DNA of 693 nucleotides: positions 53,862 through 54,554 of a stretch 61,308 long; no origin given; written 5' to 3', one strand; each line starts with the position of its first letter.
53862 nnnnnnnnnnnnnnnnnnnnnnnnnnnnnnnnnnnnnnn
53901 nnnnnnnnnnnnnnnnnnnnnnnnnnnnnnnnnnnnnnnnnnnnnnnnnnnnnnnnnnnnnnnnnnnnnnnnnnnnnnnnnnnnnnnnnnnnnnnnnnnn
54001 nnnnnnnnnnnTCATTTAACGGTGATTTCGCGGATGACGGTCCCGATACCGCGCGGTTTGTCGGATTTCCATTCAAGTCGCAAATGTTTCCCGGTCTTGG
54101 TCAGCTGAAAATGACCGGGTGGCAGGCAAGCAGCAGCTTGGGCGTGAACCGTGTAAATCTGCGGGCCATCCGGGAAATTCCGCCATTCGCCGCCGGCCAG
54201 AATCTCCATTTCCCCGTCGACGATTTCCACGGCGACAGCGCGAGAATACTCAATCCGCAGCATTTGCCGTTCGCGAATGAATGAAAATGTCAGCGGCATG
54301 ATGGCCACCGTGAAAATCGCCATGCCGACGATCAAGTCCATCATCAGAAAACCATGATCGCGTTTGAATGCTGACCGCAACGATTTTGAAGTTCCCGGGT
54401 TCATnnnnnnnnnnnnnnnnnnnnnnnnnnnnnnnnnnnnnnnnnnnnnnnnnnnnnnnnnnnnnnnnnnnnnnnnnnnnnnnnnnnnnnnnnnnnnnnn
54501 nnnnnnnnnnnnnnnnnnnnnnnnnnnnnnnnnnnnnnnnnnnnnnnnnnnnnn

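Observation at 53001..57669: Compact, translationally coupled comG-like type-IV-filament operon in a diderm PVC bacterium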

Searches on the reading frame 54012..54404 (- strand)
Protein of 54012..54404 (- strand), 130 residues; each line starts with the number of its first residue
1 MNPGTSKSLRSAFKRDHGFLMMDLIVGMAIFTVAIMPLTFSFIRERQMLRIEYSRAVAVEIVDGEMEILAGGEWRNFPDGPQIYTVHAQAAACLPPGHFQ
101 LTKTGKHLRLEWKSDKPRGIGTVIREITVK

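Call 3: search_protein_families(library=pfam, proteins=[window:54012-54404:-], max_evalue=0.1)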
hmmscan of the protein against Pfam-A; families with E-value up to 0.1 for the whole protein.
window:54012-54404:- (130 aa): 0 families

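Call 4: search_protein_families(library=ncbifam, proteins=[window:54012-54404:-], max_evalue=0.1)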
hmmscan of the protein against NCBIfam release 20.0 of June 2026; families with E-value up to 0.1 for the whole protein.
window:54012-54404:- (130 aa): 0 families

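Call 25: search_solved_structures(query=A2, max_evalue=10, show_alignments=2)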
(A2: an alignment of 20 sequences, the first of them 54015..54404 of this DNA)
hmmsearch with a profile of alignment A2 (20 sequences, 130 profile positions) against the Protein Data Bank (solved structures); distinct sequences matched with E-value up to 10: 5.
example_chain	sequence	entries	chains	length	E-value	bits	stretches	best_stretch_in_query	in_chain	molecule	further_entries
6s3q_A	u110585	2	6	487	0.94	12.5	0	14-50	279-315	Excitatory amino acid transporter 3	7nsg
31ic_A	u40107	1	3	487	0.94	12.5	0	14-50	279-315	Excitatory amino acid transporter 3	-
6x2l_A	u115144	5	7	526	1.1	12.2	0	14-50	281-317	Excitatory amino acid transporter 3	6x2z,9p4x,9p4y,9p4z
6x3e_A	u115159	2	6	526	1.1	12.2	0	14-50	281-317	Excitatory amino acid transporter 3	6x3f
8ctc_A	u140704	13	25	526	1.4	12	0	14-50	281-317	Excitatory amino acid transporter 3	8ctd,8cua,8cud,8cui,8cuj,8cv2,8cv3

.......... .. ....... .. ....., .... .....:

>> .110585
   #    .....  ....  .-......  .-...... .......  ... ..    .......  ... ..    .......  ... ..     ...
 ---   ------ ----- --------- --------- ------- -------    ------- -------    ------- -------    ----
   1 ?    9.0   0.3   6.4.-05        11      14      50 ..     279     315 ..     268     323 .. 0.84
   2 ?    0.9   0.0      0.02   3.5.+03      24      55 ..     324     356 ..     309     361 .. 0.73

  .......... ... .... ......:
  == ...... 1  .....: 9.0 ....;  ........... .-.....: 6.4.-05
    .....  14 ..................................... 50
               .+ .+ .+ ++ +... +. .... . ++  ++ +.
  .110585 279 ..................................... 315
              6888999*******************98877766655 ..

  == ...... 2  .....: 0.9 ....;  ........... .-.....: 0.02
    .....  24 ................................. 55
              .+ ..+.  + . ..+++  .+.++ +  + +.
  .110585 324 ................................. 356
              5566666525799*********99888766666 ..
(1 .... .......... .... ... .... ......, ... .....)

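Call 56: find_homologous_proteins(query=window:54015-54404:-)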
Query window:54015-54404:- (130 aa): 928 proteins with E <= 0.001 among 933 candidates; the best 120 are listed.
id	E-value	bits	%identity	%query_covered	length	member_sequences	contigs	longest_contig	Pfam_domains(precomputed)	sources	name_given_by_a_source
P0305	2.0e-81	288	100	100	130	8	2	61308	-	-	-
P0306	5.8e-68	245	87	100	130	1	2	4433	-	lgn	-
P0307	1.5e-66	240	82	100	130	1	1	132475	-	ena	-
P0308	7.5e-59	215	89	85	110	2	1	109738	-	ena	-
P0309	2.7e-58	213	75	100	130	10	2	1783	-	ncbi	-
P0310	5.7e-58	212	88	84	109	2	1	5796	-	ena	-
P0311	1.5e-57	211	77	97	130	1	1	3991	-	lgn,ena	-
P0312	3.6e-57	210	75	100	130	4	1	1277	-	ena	-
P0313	6.3e-57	209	74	100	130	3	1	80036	-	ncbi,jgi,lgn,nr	ncbi:MAG TPA: hypothetical protein VN784_03255 [Candidatus Limnocylindrales bacterium]|nr:hypothetic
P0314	9.6e-57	208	75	95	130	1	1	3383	-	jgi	jgi:type II secretory pathway pseudopilin PulG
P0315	1.2e-56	208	81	91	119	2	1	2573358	-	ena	-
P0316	1.5e-56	208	74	100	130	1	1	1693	-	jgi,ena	-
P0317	2.1e-56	207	75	95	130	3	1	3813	-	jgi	jgi:hypothetical protein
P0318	5.4e-56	206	74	100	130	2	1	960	-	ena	-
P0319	8.5e-56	205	72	100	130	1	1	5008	-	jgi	jgi:hypothetical protein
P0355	1.0e-51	192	78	85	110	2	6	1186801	-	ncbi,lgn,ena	-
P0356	1.0e-51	192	74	91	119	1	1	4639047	-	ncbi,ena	-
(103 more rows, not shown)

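Call 63: predict_structure(alignment_id=A5)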
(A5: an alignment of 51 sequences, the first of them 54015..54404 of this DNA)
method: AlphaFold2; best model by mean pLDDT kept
length: 130 residues; sequences in the alignment: 51
mean_pLDDT: 82.7   pTM: 0.62
mean pLDDT of the five models: 82.7, 81.8, 80.5, 79.4, 77.7
residues with pLDDT >= 90: 43; 70-90: 64; 50-70: 17; < 50: 6
segments of 3 or more residues with pLDDT < 50: 1-4
pLDDT, mean of each block of 10 residues (from residue 1): 48 56 85 88 88 90 92 90 89 88 94 80 89
secondary structure, 60 per line:
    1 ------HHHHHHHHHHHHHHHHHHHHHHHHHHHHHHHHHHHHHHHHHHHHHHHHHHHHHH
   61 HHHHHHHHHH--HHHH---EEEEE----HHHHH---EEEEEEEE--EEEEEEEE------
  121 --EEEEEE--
elements in order: H7-70 H73-76 E80-84 H89-93 E97-104 E107-114 E123-128

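Call 67: fold_search(model_id=the predicted structure, library=pdb)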
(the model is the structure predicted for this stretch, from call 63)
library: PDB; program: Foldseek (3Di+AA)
matches with E <= 10: 614; with E <= 0.001: 0
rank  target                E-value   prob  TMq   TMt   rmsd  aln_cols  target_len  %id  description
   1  3nje_A                3.4e-01  0.25  0.22  0.19   4.0        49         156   12  Structure of the Minor Pseudopilin XcpW from the Pseudomonas aeruginosa Type II Secretion System (released 2011-02-02)
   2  6utu_A                3.8e-01  0.47  0.31  0.53   5.1        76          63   10  Crystal structure of minor pseudopilin ternary complex of XcpVWX from the Type 2 secretion system of Pseudomonas aerug (released 2020-09-02)
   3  5dpq_A                4.9e-01  0.51  0.24  0.24   4.5        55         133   11  Crystal Structure of E72A mutant of domain swapped dimer Human Cellular Retinol Binding Protein (released 2016-09-14)
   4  7p2p_C                5.9e-01  0.08  0.20  0.17  30.5       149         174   15  Human Signal Peptidase Complex Paralog A (SPC-A) (released 2021-10-06)
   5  2gia_B                7.1e-01  0.18  0.23  0.22   5.5        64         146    9  Crystal structures of trypanosoma bruciei MRP1/MRP2 (released 2006-09-05)
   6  5v38_A                7.5e-01  0.41  0.21  0.07   3.5        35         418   20  Crystal Structure of The Receptor-binding Domain of Botulinum Neurotoxin Type HA (released 2017-03-22)
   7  6do6_MODEL_1_A        7.5e-01  0.23  0.23  0.22   5.6        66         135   18  NMR solution structure of wild type apo hFABP1 at 308 K (released 2018-12-26)
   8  3b2h                  8.0e-01  0.20  0.23  0.23   5.5        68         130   19  Iodide derivative of human LFABP at high resolution (released 2012-06-20)
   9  5mk8_B                8.0e-01  0.20  0.21  0.07   9.1        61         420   15  Crystal structure of the receptor-binding domain of the FA hybrid Clostridium botulinum neurotoxin (released 2018-03-28)
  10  5h6o                  8.5e-01  0.13  0.18  0.10   4.2        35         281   26  Porphobilinogen deaminase from Vibrio Cholerae (released 2017-11-15)
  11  9laa_A                9.7e-01  0.18  0.26  0.26  13.4        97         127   10  Cryo-EM structure of Shewanella oneidensis MR-1 PilA pili. (released 2026-01-07)
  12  5mk8_A                9.7e-01  0.18  0.21  0.07   9.1        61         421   15  Crystal structure of the receptor-binding domain of the FA hybrid Clostridium botulinum neurotoxin (released 2018-03-28)
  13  3b2k                  9.7e-01  0.13  0.23  0.23   5.0        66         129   20  Iodide derivative of human LFABP (released 2012-06-20)
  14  4htg                  1.0e+00  0.10  0.18  0.09   4.3        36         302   14  Porphobilinogen Deaminase from Arabidopsis Thaliana (released 2013-02-27)
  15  5ffp_A                1.1e+00  0.35  0.26  0.22   3.5        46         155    4  Crystal structure of CdiI from Burkholderia dolosa AUO158 (released 2016-01-20)
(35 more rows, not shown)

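Call 79: search_protein_families(library=ncbifam, alignment_id=A2, max_evalue=0.1)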
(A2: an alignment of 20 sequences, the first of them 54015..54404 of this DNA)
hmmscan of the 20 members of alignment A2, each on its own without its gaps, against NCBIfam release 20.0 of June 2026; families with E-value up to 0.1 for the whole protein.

A. member 1, window:54015-54404:- (130 aa): 0 families

B. families by the number of members that match (of 20 scanned): 11 families
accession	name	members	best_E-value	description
TIGR01707.1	gspI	2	0.0015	type II secretion system minor pseudopilin GspI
NF053845.1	CoaP_CTERM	2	0.0022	choice-of-anchor protein CoaP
NF007848.0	PRK10557.1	2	0.026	prepilin peptidase-dependent protein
NF047828.1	T3SSXpsI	2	0.032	type II secretion system protein XpsI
TIGR02532.1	IV_pilin_GFxxxE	1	0.0011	prepilin-type N-terminal cleavage/methylation domain-containing protein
TIGR02523.1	type_IV_pilV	1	0.0092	type IV pilus modification protein PilV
NF007660.0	PRK10332.1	1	0.018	prepilin-type N-terminal cleavage/methylation domain-containing protein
NF004797.0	PRK06145.1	1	0.047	acyl-CoA synthetase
NF041013.1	T4P_ComGE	1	0.049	competence type IV pilus minor pilin ComGE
NF038304.1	EPS_HpsC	1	0.056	hormogonium polysaccharide secretion pseudopilin HpsC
NF006908.0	PRK09400.1-3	1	0.075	preprotein translocase subunit SecE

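Call 91: list_cluster_members(proteins=[P0356, P0355, P0012, P0009, P0032, P0044, P0289, P0290, P0281, P0083])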
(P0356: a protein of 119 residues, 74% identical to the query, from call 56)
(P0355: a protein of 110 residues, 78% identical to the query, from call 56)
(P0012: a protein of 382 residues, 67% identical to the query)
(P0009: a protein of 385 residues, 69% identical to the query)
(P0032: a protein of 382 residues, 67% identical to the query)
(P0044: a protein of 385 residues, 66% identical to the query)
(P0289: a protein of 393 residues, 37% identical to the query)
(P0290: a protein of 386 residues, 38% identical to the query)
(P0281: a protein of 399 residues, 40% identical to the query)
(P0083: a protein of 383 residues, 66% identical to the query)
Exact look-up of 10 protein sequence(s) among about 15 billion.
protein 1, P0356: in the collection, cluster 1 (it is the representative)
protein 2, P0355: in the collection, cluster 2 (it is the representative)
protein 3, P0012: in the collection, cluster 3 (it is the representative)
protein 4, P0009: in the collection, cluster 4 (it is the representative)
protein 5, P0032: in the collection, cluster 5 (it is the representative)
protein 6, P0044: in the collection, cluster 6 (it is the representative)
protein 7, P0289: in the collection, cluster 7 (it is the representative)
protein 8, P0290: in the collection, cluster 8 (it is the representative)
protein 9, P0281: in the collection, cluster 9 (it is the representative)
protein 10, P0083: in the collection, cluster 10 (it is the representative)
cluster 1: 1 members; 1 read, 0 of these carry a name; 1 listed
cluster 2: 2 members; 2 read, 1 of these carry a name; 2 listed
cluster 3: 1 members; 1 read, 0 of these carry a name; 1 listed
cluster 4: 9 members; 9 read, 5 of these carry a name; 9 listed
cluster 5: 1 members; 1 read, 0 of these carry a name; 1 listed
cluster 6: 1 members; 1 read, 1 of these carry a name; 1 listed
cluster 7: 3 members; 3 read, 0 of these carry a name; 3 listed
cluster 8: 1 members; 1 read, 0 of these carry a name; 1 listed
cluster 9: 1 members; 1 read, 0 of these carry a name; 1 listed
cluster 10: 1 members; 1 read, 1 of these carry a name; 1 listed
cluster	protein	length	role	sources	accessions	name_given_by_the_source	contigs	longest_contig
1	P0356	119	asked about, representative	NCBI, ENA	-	-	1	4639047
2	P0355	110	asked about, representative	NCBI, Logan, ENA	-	-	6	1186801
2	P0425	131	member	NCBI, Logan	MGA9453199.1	MAG: hypothetical protein WBW41_17860 [Verrucomicrobiia bacterium]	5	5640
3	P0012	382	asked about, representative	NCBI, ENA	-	-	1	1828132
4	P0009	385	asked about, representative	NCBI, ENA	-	-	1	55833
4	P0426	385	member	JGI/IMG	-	type II secretory pathway component PulF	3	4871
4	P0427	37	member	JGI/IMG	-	hypothetical protein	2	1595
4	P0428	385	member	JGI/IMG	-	type II secretory pathway component PulF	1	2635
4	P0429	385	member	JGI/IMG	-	type II secretory pathway component PulF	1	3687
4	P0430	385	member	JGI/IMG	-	type II secretory pathway component PulF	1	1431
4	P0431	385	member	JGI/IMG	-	-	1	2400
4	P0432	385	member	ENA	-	-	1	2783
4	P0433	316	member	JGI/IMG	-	-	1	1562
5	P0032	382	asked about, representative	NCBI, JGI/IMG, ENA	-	-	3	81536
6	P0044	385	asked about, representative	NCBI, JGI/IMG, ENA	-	type II secretory pathway component PulF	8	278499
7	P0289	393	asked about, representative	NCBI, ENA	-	-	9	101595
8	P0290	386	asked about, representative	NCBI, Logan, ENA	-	-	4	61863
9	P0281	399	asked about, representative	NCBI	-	-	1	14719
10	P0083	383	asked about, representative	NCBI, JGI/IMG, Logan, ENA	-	type II secretory pathway component PulF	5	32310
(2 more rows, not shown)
